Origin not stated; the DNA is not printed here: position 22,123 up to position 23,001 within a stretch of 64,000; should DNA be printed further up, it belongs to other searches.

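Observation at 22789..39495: Four dispersed direct repeats built from the cotJC 3' end and its terminator, bracketing a 16-kb island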

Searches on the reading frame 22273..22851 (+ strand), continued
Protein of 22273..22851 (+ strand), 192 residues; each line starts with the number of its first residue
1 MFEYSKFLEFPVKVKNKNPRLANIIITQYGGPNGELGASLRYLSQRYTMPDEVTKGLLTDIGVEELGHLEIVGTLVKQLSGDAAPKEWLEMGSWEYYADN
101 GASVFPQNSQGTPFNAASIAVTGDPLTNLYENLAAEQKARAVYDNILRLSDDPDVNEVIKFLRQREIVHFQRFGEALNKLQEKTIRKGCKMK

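Call 35: search_protein_families(library=pfam, proteins=[L021:10642-11781:-, L021:11741-13276:-, L032:11322-12380:-, L032:12446-13966:-, L040:11357-12877:-, L034:10514-12109:-, L015:10579-12132:-, L067:4187-5752:-, L048:2937-4184:-, L048:4147-5673:-], max_evalue=0.001)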
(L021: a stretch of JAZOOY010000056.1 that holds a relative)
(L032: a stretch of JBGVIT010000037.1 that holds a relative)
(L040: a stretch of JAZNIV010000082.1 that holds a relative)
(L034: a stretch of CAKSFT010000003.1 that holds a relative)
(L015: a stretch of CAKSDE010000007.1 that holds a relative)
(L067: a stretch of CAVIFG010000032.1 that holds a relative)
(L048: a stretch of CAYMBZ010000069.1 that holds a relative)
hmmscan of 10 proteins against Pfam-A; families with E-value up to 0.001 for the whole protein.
L021:10642-11781:- (379 aa): 1 family
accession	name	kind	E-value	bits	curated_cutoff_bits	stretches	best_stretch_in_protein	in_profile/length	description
PF07804.18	HipA_C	-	1.1e-05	25.6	30.5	1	219-312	65-167/213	HipA-like C-terminal domain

L021:11741-13276:- (511 aa): 3 families
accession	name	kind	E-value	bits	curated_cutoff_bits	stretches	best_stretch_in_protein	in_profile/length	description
PF00239.26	Resolvase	-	4.2e-34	118.2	23.3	1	6-147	1-139/145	Resolvase, N terminal domain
PF07508.19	Recombinase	-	4.8e-15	56.1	21.1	1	181-310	1-102/102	Recombinase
PF13408.12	Zn_ribbon_recom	-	9.4e-10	39.2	25.3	1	323-384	1-57/58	Recombinase zinc beta ribbon domain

L032:11322-12380:- (352 aa): 1 family
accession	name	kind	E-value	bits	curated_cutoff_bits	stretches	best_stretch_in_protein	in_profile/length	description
PF07804.18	HipA_C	-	0.00018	21.6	30.5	1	214-292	98-176/213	HipA-like C-terminal domain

L032:12446-13966:- (506 aa): 3 families
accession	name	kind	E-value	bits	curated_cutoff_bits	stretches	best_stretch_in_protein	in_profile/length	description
PF00239.26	Resolvase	-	5.3e-34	117.8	23.3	1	4-148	2-143/145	Resolvase, N terminal domain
PF07508.19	Recombinase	-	4.9e-13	49.7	21.1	1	179-304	2-102/102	Recombinase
PF13408.12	Zn_ribbon_recom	-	8.8e-11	42.5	25.3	1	317-379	1-57/58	Recombinase zinc beta ribbon domain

L040:11357-12877:- (506 aa): 3 families
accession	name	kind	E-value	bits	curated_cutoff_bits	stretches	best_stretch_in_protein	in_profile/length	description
PF00239.26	Resolvase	-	1.4e-34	119.7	23.3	1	4-148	2-143/145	Resolvase, N terminal domain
PF07508.19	Recombinase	-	2.3e-12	47.5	21.1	1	179-304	2-102/102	Recombinase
PF13408.12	Zn_ribbon_recom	-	8.2e-11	42.6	25.3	1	317-379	1-57/58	Recombinase zinc beta ribbon domain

L034:10514-12109:- (531 aa): 3 families
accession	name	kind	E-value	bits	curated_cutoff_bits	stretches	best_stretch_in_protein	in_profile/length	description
PF00239.26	Resolvase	-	1e-32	113.7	23.3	1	23-171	2-144/145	Resolvase, N terminal domain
PF13408.12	Zn_ribbon_recom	-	6e-12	46.2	25.3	1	342-404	1-57/58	Recombinase zinc beta ribbon domain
PF07508.19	Recombinase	-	1.1e-09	38.8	21.1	1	200-329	1-102/102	Recombinase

L015:10579-12132:- (517 aa): 3 families
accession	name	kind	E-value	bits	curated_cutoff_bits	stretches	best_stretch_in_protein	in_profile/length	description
PF00239.26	Resolvase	-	9e-36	123.6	23.3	1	19-158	3-143/145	Resolvase, N terminal domain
PF07508.19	Recombinase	-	1.4e-15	57.8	21.1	1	188-312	1-96/102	Recombinase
PF13408.12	Zn_ribbon_recom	-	2.1e-10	41.3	25.3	1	331-392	1-58/58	Recombinase zinc beta ribbon domain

L067:4187-5752:- (521 aa): 3 families
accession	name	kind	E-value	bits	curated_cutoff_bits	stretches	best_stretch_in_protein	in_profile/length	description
PF00239.26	Resolvase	-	3.5e-31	108.7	23.3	1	15-157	1-140/145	Resolvase, N terminal domain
PF07508.19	Recombinase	-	5.6e-14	52.7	21.1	1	190-319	1-102/102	Recombinase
PF13408.12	Zn_ribbon_recom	-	1.4e-10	41.8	25.3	1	332-391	1-54/58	Recombinase zinc beta ribbon domain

L048:2937-4184:- (415 aa): 1 family
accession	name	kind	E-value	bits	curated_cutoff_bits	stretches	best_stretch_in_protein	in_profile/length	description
PF07804.18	HipA_C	-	1.7e-05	25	30.5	1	269-330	104-162/213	HipA-like C-terminal domain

L048:4147-5673:- (508 aa): 3 families
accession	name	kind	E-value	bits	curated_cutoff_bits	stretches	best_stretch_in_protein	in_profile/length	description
PF00239.26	Resolvase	-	1.8e-33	116.1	23.3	1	3-145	1-140/145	Resolvase, N terminal domain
PF07508.19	Recombinase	-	1.7e-12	47.9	21.1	1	180-307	3-102/102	Recombinase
PF13408.12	Zn_ribbon_recom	-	5.6e-11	43.1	25.3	1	320-381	1-57/58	Recombinase zinc beta ribbon domain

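Call 45: find_related_loci(query=L021:11741-13276:-, collection=viral_contigs, flank=4000)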
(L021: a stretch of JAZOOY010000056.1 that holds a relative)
Query L021:11741-13276:- (511 aa) in viral_contigs; peptide patterns used: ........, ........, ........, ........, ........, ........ (x = any residue, [..] = any of these).
14 stretches matched a pattern; 1 encode a relative of the query (tblastn E <= 1e-3); 1 distinct loci.
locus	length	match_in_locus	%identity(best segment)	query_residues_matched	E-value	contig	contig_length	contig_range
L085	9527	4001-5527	85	3-511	0e+0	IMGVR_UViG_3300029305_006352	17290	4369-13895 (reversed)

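Call 69: search_protein_families(library=pfam, proteins=[L067:2763-4154:+, L067:6138-6635:-, L067:6769-7737:-, L067:7961-9271:+, L021:13579-14112:-, L021:14396-15205:-, L021:15108-16811:-, L021:16942-18099:-, L021:18156-18794:-, L021:19422-20378:-], max_evalue=0.001)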
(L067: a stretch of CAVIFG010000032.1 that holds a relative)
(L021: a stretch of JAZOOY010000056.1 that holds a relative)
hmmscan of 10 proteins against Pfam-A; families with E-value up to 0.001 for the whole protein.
L067:2763-4154:+ (463 aa): 1 family
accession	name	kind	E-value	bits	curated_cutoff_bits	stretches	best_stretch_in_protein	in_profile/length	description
PF19527.4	DUF6055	-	3.4e-127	425.3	27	1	27-462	7-410/417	Family of unknown function (DUF6055)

L067:6138-6635:- (165 aa): 0 families

L067:6769-7737:- (322 aa): 1 family
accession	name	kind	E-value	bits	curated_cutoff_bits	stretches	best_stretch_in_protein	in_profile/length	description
PF02558.23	ApbA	-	9.6e-11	41.9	22.2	1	3-128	1-126/150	Ketopantoate reductase PanE/ApbA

L067:7961-9271:+ (436 aa): 2 families
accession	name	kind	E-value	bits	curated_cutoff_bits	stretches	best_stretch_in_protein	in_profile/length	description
PF13487.12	HD_5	-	7.7e-31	107.6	27.2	1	279-409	44-170/170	HD domain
PF01966.28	HD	-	1.4e-16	61.3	22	1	274-377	24-115/116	HD domain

L021:13579-14112:- (177 aa): 0 families

L021:14396-15205:- (269 aa): 0 families

L021:15108-16811:- (567 aa): 0 families

L021:16942-18099:- (385 aa): 0 families

L021:18156-18794:- (212 aa): 1 family
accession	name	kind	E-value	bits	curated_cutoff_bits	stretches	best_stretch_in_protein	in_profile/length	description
PF00239.26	Resolvase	-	4.3e-24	85.7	23.3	1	17-162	2-144/145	Resolvase, N terminal domain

L021:19422-20378:- (318 aa): 2 families
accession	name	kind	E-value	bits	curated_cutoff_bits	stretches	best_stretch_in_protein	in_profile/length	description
PF13522.11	GATase_6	-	2.8e-08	34.3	27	1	68-171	12-107/130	Glutamine amidotransferase domain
PF13537.11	GATase_7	-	6.6e-05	23.4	25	1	84-174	10-96/123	Glutamine amidotransferase domain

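Call 76: find_homologous_proteins(query=L021:19422-20378:-, max_evalue=1e-120)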
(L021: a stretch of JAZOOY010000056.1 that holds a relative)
Query L021:19422-20378:- (318 aa): 167 proteins with E <= 1e-120 among 7783 candidates; the best 120 are listed.
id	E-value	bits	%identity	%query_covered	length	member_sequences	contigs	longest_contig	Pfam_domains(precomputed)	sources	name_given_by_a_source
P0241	2.9e-190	650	90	99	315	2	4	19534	PF13522.12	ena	-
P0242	2.7e-185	633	88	99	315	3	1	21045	PF13522.12,PF13537.12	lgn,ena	-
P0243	1.7e-156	539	74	99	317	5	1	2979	PF13522.12,PF13537.12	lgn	-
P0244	2.6e-153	528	72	99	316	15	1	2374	PF13230.12,PF13522.12,PF13537.12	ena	-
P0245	1.7e-152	525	72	99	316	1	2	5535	PF13230.12,PF13522.12,PF13537.12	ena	-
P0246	2.0e-152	525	73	99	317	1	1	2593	PF13522.12,PF13537.12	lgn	-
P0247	5.1e-152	524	72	99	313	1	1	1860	PF13522.12,PF13537.12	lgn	-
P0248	1.0e-151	523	72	99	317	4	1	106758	PF13230.12,PF13522.12,PF13537.12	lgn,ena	-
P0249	2.1e-150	519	72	99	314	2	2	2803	PF13230.12,PF13522.12,PF13537.12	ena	-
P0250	2.6e-150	518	72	99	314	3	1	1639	PF13522.12,PF13537.12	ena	-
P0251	3.1e-150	518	71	99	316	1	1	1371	PF13522.12,PF13537.12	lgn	-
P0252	1.8e-149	516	69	99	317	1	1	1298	PF13230.12,PF13522.12,PF13537.12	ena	-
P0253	3.0e-149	515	72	99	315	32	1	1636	PF13230.12,PF13522.12,PF13537.12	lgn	-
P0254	2.0e-148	512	71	99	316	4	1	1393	PF13230.12,PF13522.12,PF13537.12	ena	-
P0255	2.1e-148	512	71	99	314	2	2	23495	PF13230.12,PF13522.12,PF13537.12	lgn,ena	-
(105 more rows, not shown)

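Call 79: find_encoding_contigs(protein=P0241, flank=10000, max_places=4)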
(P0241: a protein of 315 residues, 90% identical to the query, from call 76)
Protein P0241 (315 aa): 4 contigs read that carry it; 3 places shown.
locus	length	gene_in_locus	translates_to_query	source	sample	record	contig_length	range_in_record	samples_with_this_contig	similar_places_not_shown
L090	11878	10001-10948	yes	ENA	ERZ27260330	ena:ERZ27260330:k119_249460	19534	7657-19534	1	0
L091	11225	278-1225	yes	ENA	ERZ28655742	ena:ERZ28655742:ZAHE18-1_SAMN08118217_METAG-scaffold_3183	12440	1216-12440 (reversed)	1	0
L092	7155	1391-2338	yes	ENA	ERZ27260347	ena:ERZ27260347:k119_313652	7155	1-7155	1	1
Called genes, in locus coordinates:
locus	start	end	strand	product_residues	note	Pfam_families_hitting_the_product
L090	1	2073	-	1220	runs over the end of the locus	PF14307:Glyco_tran_WbsX (faint), PF07833:Cu_amine_oxidN1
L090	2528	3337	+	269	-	PF02311:AraC_binding, PF04297:UPF0122 (faint), PF00165:HTH_AraC, PF12833:HTH_18, PF00165:HTH_AraC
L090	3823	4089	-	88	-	-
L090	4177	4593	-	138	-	-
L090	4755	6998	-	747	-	PF07693:KAP_NTPase, PF13401:AAA_22 (weak)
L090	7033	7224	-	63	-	PF12728:HTH_17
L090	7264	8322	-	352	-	-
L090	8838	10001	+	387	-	PF12224:Amidoligase_2 (weak)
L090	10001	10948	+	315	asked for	PF13522:GATase_6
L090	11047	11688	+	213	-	PF00239:Resolvase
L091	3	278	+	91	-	?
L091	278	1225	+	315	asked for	PF13522:GATase_6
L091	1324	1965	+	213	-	PF00239:Resolvase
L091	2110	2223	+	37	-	-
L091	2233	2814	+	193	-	-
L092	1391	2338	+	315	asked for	PF13522:GATase_6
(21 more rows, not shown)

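Call 80: find_encoding_contigs(protein=P0242, flank=10000, max_places=4)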
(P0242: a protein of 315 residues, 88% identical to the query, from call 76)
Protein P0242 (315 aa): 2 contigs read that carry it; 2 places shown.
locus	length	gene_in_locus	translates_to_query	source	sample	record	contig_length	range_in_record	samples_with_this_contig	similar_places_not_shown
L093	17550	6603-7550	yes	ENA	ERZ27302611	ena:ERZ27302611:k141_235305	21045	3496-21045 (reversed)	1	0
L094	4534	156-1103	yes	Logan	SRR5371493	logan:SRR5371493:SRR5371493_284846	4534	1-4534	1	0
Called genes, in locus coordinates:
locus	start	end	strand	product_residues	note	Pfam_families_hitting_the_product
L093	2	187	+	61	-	?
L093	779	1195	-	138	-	-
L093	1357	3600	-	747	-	PF07693:KAP_NTPase, PF13401:AAA_22 (weak)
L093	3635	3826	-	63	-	PF12728:HTH_17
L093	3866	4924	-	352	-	-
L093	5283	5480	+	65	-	PF06124:DUF960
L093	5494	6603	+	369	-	PF12224:Amidoligase_2 (weak)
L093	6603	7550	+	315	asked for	PF13522:GATase_6, PF13537:GATase_7 (weak)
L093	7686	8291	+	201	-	PF00239:Resolvase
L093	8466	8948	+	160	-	-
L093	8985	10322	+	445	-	-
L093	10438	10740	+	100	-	-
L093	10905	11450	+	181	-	PF00239:Resolvase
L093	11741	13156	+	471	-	-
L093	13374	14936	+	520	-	PF03288:Pox_D5 (faint), PF08706:D5_N, PF19263:DUF5906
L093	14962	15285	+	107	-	-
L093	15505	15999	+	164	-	-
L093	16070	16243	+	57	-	-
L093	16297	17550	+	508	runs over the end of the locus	PF00239:Resolvase, PF07508:Recombinase, PF13408:Zn_ribbon_recom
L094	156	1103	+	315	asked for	PF13522:GATase_6, PF13537:GATase_7 (weak)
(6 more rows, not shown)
